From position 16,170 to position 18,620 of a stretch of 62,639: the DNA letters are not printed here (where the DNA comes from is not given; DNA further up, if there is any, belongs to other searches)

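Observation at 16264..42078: A 25.7 kb single-strand gene train couples giant surface proteins, an S8 protease, an expanded Opp importer and a thiol-redox module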

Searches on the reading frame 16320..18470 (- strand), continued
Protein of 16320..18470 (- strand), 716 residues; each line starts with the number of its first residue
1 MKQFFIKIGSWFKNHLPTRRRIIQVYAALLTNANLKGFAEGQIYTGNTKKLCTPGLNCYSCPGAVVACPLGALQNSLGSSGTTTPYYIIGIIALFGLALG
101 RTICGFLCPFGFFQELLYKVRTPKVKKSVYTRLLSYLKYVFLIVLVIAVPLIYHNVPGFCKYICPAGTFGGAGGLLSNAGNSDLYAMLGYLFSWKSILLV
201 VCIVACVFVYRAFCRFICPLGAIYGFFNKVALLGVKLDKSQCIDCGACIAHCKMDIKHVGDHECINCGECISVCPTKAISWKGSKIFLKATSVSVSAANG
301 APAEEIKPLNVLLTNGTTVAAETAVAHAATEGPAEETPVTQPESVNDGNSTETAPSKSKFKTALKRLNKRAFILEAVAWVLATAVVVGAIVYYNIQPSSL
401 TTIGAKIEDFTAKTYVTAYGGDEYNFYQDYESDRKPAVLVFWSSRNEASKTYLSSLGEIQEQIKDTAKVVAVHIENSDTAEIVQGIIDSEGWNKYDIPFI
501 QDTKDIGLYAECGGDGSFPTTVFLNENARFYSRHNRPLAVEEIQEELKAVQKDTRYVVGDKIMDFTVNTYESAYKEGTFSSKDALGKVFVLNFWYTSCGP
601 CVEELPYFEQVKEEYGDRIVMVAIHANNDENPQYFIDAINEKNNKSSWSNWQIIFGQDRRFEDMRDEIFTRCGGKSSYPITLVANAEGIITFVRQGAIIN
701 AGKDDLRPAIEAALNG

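Call 24: find_encoding_contigs(protein=P0064, flank=10000, max_places=1)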
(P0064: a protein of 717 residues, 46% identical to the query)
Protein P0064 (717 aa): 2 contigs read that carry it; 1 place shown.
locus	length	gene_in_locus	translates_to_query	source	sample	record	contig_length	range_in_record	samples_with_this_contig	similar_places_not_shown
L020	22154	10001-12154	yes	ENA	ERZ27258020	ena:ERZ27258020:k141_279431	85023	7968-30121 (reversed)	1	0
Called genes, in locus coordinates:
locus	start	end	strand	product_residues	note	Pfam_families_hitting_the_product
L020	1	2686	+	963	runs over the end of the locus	PF00496:SBP_bac_5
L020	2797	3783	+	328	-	PF00528:BPD_transp_1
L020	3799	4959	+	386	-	PF12911:OppC_N, PF00528:BPD_transp_1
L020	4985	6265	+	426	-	PF00005:ABC_tran, PF08352:oligo_HPY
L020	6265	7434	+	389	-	PF00005:ABC_tran, PF08352:oligo_HPY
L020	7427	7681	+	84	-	-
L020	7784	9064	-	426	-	PF03313:SDH_alpha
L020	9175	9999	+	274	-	-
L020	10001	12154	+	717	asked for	PF12838:Fer4_7 (faint), PF13187:Fer4_9 (faint), PF14697:Fer4_21 (faint), PF25160:LdpA_Fe-S-bd (faint), PF12801:Fer4_5, PF00037:Fer4 (weak), PF00578:AhpC-TSA, PF08534:Redoxin, +2 more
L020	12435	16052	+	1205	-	-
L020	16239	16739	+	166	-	-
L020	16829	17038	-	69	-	-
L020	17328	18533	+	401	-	PF02492:cobW, PF24748:Galaxin_repeat (weak), PF07683:CobW_C (weak)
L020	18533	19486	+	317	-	PF02492:cobW (weak), PF21537:DUF1980_C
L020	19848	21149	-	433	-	PF02646:RmuC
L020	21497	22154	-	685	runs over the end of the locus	PF00009:GTP_EFTU, PF03144:GTP_EFTU_D2, PF22042:EF-G_D2, PF14492:EFG_III, PF03764:EFG_IV, PF00679:EFG_C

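Call 78: predict_structure(alignment_id=A3)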
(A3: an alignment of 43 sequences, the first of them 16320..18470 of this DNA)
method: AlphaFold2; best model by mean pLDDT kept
length: 716 residues; sequences in the alignment: 43
mean_pLDDT: 65.3   pTM: 0.52
mean pLDDT of the five models: 65.3, 62.4, 62.3, 61.7, 61.6
residues with pLDDT >= 90: 212; 70-90: 120; 50-70: 111; < 50: 273
segments of 3 or more residues with pLDDT < 50: 19-71, 81-85, 104-127, 153-179, 181-189, 216-357
pLDDT, mean of each block of 10 residues (from residue 1): 62 54 44 41 42 35 42 51 49 53 47 41 44 56 53 44 45 47 46 58 62 50 44 34 40 39 35 33 25 26 29 30 26 30 29 44 60 79 78 58 83 92 88 89 93 91 92 92 95 94 91 88 93 92 93 89 93 92 95 92 91 95 93 86 76 94 86 87 95 90 91 93
secondary structure, 60 per line:
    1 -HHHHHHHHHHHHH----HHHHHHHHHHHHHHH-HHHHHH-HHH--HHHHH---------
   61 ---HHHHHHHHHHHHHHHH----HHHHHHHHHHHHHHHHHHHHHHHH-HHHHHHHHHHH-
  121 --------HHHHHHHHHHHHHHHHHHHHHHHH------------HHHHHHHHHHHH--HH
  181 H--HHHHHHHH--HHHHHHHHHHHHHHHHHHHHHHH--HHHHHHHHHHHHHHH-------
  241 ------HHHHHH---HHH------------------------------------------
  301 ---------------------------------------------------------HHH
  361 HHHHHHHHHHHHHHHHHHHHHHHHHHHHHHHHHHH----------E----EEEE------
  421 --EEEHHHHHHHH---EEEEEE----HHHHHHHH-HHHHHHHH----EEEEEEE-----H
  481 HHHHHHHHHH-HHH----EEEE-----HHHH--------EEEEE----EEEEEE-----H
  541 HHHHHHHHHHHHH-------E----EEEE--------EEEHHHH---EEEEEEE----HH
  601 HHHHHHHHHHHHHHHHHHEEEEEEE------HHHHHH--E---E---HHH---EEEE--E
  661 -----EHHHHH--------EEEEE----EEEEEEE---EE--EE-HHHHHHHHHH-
elements in order (helices of 4 or more, strands of 3 or more residues): H2-14 H19-33 H35-40 H47-51 H64-79 H84-107 H109-119 H129-152 H165-176 H184-191 H194-216 H219-233 H247-252 H358-395 E411-414 E423-425 H426-433 E437-442 H447-454 H456-463 E468-474 H480-490 E499-502 H508-511 E520-524 E529-534 H540-553 E566-569 E578-580 H581-584 E588-594 H599-618 E619-625 H632-637 E654-657 H667-671 E680-684 E689-695 H706-715
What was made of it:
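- On TlpA/ResA-type extracytoplasmic thioredoxins: The fold is confident (call 78).
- Tried and rejected: Only the Trx domains are reliable (call 78).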

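Call 79: search_solved_structures(query=window:16320-18470:-, max_evalue=0.001)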
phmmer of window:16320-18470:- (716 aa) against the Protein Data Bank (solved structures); distinct sequences matched with E-value up to 0.001: 21.
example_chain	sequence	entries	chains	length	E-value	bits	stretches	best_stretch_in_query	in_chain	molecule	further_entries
2yoi_A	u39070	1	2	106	5.6e-06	28.1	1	585-630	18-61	LECA THIOREDOXIN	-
4k9z_A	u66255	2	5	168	1.1e-05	27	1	556-632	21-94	Putative thiol-disulfide oxidoreductase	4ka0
4nmu_A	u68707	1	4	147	1.3e-05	26.8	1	561-628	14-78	Thiol-disulfide oxidoreductase ResA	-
1t00_A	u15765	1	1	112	2.9e-05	25.7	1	587-633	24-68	Thioredoxin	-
3ziv_A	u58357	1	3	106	4.9e-05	24.9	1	586-634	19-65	AECA THIOREDOXIN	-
2lja_A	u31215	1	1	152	6.1e-05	24.6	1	578-663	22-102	Putative thiol-disulfide oxidoreductase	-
6fah_A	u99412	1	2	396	6.8e-05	24.5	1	234-292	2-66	Caffeyl-CoA reductase-Etf complex subunit CarE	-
2ypm_A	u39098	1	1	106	0.0001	23.9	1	585-637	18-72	LAFCA THIOREDOXIN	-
5vo7_A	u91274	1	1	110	0.00019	23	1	577-632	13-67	Thioredoxin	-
3gl3_A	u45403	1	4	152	0.00021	22.9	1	560-625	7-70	Putative Thiol:disulfide interchange protein DsbE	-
2ynx_A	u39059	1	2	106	0.00024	22.7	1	586-634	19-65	LACA THIOREDOXIN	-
4wxt_A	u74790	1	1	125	0.00025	22.6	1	578-633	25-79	Thioredoxin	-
2l5o_A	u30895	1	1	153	0.00025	22.6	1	578-622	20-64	Putative thioredoxin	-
3erw_A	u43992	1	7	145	0.00027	22.5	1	584-639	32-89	Sporulation thiol-disulfide oxidoreductase A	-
2gzy_A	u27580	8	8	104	0.0003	22.3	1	578-629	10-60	Thioredoxin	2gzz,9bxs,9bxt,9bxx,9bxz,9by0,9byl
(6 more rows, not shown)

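Call 82: find_related_loci(query=A3, collection=metagenome_contigs, flank=10000)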
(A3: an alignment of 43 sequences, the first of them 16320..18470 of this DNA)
Query A3 (716 aa) in metagenome_contigs; peptide patterns used: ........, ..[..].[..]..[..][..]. (x = any residue, [..] = any of these).
600 stretches matched a pattern (row limit reached: there are more); 595 encode a relative of the query (tblastn E <= 1e-3); the best 80 are kept; 80 distinct loci.
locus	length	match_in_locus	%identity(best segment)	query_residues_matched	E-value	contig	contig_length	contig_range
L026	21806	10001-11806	47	4-698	1e-154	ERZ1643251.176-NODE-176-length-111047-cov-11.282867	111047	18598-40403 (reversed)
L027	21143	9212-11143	40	7-698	1e-149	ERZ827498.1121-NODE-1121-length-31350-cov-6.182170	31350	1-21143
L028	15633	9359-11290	40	7-698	2e-150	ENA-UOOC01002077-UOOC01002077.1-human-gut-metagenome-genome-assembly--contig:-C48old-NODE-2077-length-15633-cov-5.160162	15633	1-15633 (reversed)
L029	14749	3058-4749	41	7-698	8e-127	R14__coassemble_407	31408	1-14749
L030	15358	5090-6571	42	7-698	1e-125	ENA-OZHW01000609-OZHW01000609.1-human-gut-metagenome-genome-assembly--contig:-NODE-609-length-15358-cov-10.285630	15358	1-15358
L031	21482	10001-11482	42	7-698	7e-125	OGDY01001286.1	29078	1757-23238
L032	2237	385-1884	41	1-698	9e-133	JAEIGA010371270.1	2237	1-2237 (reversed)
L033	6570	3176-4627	42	7-706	2e-124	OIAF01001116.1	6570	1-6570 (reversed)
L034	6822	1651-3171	43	7-690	2e-123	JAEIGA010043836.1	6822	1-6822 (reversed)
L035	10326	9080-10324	55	7-605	1e-122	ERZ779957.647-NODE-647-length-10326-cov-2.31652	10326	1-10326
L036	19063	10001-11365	56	7-698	1e-117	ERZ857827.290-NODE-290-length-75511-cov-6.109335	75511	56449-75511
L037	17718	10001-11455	60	7-698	4e-115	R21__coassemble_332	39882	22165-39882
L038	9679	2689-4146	40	17-698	1e-113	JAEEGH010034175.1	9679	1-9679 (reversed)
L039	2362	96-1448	55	7-698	1e-118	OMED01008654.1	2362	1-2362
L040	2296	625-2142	58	17-698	3e-118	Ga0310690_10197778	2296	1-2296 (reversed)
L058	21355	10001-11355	56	18-698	2e-94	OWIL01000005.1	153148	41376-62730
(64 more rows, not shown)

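Call 86: search_protein_families(library=ncbifam, proteins=[L058:13726-15360:+, L058:8758-9441:+, L058:7277-8650:+, L058:17477-18553:+, L058:10311-10508:+], max_evalue=0.001)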
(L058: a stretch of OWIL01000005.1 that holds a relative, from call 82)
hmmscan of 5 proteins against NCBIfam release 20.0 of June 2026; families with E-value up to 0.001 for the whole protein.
L058:13726-15360:+ (544 aa): 11 families
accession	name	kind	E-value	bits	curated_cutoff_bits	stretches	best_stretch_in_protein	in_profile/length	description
NF043070.1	DppA_dipep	equivalog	8.3e-32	110.4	1005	1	77-516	59-507/535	dipeptide ABC transporter periplasmic-binding protein DppA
TIGR02294.1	nickel_nikA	equivalog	8.3e-32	110.3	393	1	47-510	5-468/501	nickel ABC transporter substrate-binding protein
NF045468.1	Opp5A_nikA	equivalog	2.2e-31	108.9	600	1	37-419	7-366/488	nickel ABC transporter substrate-binding protein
NF011942.0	PRK15413.1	equivalog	9.5e-31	107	594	1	36-420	16-382/512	glutathione ABC transporter substrate-binding protein GsiB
NF045467.1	Opp4A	equivalog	3.8e-28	98.1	650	1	19-381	2-383/556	oligopeptide ABC transporter substrate-binding protein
NF047575.1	opine_bind_CntA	exception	2.6e-22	79.1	800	1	78-510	65-500/535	staphylopine-dependent metal ABC transporter substrate-binding lipoprotein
NF011689.0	PRK15109.1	equivalog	5.5e-19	68.2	560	1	94-531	81-526/547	ABC transporter substrate-binding protein SapA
NF011684.0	PRK15104.1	equivalog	2.5e-17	62.8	947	1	38-499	29-495/543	oligopeptide ABC transporter substrate-binding protein OppA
TIGR04028.1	SBP_KPN_01854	hypoth_equivalog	2.8e-10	39.4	468.5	1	93-529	45-494/509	TIGR04028 family ABC transporter substrate-binding protein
NF043077.1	MMSYN1_0169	equivalog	5.1e-08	31.9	650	1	153-270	259-375/896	oligopeptide ABC transporter substrate-binding protein OppA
NF007287.0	PRK09755.1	equivalog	8.2e-05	21.6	1098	0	55-138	40-122/535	ABC transporter substrate-binding protein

L058:8758-9441:+ (227 aa): 7 families
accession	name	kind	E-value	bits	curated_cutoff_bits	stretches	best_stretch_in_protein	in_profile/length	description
NF001543.0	PRK00373.1-2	equivalog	1.4e-98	328.7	290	1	4-211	4-211/212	V-type ATP synthase subunit D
NF001546.0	PRK00373.1-5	equivalog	8.1e-67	224.9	334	1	5-205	5-207/207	V-type ATP synthase subunit D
NF001545.0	PRK00373.1-4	equivalog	2.5e-56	190.9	226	1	4-211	7-213/216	V-type ATP synthase subunit D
TIGR00309.1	V_ATPase_subD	subfamily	7.7e-50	169.4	72.25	1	4-208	2-206/209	V-type ATP synthase subunit D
NF001542.0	PRK00373.1-1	equivalog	5.6e-44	150.1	261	1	2-210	2-209/212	V-type ATP synthase subunit D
NF001544.0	PRK00373.1-3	equivalog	3.2e-28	99.1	253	1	2-210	4-209/216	V-type ATP synthase subunit D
NF002565.0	PRK02195.1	equivalog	8.7e-15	55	189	1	6-203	5-191/204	V-type ATP synthase subunit D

L058:7277-8650:+ (457 aa): 32 families (the best 25 are shown)
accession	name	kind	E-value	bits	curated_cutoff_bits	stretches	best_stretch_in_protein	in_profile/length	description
NF003235.0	PRK04196.1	subfamily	7.1e-238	789.8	349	1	2-456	3-457/462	V-type ATP synthase subunit B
TIGR01041.1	ATP_syn_B_arch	equivalog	1.9e-231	768.4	844.65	1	4-456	1-453/458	ATP synthase subunit B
TIGR01040.1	V-ATPase_V1_B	equivalog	4.6e-196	651.9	804.65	1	4-456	1-462/467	V-type ATPase subunit B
NF002555.0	PRK02118.1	equivalog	4.6e-119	398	431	1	2-456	2-432/436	V-type ATP synthase subunit B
TIGR03496.1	FliI_clade1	equivalog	1.8e-59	201.6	619.1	1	8-381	3-365/414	flagellar protein export ATPase FliI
TIGR02546.1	III_secr_ATP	equivalog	1.7e-57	195.1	604.75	1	7-394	8-381/423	type III secretion system ATPase SctN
TIGR03498.1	FliI_clade3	equivalog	2.4e-56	191.2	587.45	1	8-382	3-369/418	flagellar protein export ATPase FliI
TIGR01026.1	fliI_yscN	subfamily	3.3e-54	184.3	379.5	1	7-381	26-389/440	FliI/YscN family ATPase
TIGR03497.1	FliI_clade2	equivalog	5.8e-54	183.6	629.8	1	8-428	3-407/413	flagellar protein export ATPase FliI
NF005391.0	PRK06936.1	equivalog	1.2e-50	172.7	657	1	41-426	60-430/439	type III secretion system ATPase SctN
NF006575.0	PRK09099.1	subfamily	1.7e-50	172.1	706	1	7-377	29-387/443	type III secretion system ATPase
NF005295.0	PRK06820.1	equivalog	7.8e-49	166.8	690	1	13-392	37-396/440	EscN/YscN/HrcN family type III secretion system ATPase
NF009884.0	PRK13343.1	equivalog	1.7e-45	155.7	554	1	4-352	29-369/507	F0F1 ATP synthase subunit alpha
NF006290.1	PRK08472.1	equivalog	7.4e-45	153.6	644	1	4-426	18-425/433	flagellar protein export ATPase FliI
NF006012.0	PRK08149.1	equivalog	6.1e-40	137.4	594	1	21-427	25-423/431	type III secretion system ATPase SctN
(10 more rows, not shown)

L058:17477-18553:+ (358 aa): 14 families
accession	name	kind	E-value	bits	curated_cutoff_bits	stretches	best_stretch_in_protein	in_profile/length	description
NF007310.0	PRK09795.1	equivalog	9.6e-56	189.1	393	1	122-354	118-355/361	aminopeptidase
NF040821.1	dipep_PepQ_Arch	equivalog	3.1e-52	177.7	630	1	5-353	2-344/346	Xaa-Pro dipeptidase PepQ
NF008131.0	PRK10879.1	equivalog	1.3e-32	113.2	465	2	114-269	156-312/438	Xaa-Pro aminopeptidase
NF011174.0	PRK14576.1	subfamily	2.7e-24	85.8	487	1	118-352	164-399/405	putative endopeptidase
NF011720.0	PRK15173.1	subfamily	2.9e-24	85.7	420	1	116-352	100-337/343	peptidase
NF038259.1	ectoine_DoeA_2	exception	3.9e-24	85.1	575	1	124-356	146-385/386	ectoine hydrolase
NF011173.0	PRK14575.1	equivalog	4.2e-24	85.3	850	1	116-352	163-400/406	putative peptidase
TIGR00500.1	met_pdase_I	equivalog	1e-19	71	171.35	1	131-324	3-204/247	type I methionyl aminopeptidase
NF008970.0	PRK12318.1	equivalog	2e-16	60.1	267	1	131-324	43-245/291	methionyl aminopeptidase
TIGR02993.1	ectoine_eutD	equivalog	6.8e-16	58.4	613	1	107-350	134-383/391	ectoine hydrolase DoeA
NF043017.1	DimsulpropLyDddP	equivalog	3.7e-14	52.4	600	1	92-351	169-437/443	dimethylsulfonioproprionate lyase DddP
NF010133.0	PRK13607.1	equivalog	2.3e-13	49.8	339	1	125-278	155-307/443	Xaa-Pro dipeptidase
TIGR00501.1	met_pdase_II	equivalog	1.2e-12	48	222.65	1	136-321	4-189/295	type II methionyl aminopeptidase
NF009533.0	PRK12897.1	equivalog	0.00073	19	488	0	131-323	4-204/248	type I methionyl aminopeptidase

L058:10311-10508:+ (65 aa): 1 family
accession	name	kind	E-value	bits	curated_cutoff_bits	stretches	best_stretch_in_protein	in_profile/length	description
NF040920.1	CD1871A_fam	domain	1.1e-11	44.4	32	1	28-65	1-38/38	CD1871A family CXXC motif-containing protein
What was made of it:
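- On CD1871A-family CXXC proteins (NF040920): The short 65-aa form in L058 scores 44 bits (call 86).
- A peptide transporter neighbours the module independently in L058-60 (call 86).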
